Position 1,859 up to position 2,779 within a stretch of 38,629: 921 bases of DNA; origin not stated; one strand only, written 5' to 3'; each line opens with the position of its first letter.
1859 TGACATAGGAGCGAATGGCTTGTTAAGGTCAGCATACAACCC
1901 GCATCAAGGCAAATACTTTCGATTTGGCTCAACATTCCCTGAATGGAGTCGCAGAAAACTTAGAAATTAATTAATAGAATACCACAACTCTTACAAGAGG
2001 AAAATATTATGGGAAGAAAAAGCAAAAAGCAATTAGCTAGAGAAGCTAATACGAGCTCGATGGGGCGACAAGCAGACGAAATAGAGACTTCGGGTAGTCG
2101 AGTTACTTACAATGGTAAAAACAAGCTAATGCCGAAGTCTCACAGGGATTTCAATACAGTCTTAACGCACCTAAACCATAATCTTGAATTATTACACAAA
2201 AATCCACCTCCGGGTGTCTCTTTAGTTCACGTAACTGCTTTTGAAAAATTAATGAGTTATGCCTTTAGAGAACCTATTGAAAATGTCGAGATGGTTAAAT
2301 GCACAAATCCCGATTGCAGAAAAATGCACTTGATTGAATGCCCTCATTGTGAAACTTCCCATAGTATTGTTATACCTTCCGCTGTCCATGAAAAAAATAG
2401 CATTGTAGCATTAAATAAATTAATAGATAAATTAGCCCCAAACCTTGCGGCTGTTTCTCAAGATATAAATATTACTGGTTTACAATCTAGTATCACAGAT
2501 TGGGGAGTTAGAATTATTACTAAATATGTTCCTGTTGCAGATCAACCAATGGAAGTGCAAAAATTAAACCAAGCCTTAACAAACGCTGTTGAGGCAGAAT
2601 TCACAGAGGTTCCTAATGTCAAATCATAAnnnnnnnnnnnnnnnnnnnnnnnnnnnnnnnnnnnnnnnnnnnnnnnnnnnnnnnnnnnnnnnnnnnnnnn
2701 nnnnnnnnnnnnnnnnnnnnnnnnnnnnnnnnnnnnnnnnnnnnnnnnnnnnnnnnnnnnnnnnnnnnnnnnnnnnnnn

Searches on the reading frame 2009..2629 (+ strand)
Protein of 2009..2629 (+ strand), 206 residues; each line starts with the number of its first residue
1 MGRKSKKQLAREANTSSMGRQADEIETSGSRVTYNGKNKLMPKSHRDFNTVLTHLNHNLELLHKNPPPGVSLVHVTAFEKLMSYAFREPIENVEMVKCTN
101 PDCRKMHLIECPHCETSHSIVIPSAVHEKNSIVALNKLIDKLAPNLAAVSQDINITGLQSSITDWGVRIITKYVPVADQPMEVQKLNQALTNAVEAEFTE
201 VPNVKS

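Call 8: search_protein_families(library=pfam, proteins=[window:2009-2629:+], max_evalue=0.1)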
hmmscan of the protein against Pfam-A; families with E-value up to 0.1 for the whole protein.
window:2009-2629:+ (206 aa): 3 families
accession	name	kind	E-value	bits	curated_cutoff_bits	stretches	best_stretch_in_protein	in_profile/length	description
PF12368.13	Rhodanese_C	-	0.018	15.8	26.9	1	94-119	34-58/66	Rhodanase C-terminal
PF23454.1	Zn_ribbon_Brz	-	0.047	14.7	27.9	0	109-129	6-26/58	Transcriptional regulator Brz zinc beta ribbon domain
PF12567.14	CD45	-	0.075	13.4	25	0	91-115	17-44/59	Leukocyte receptor CD45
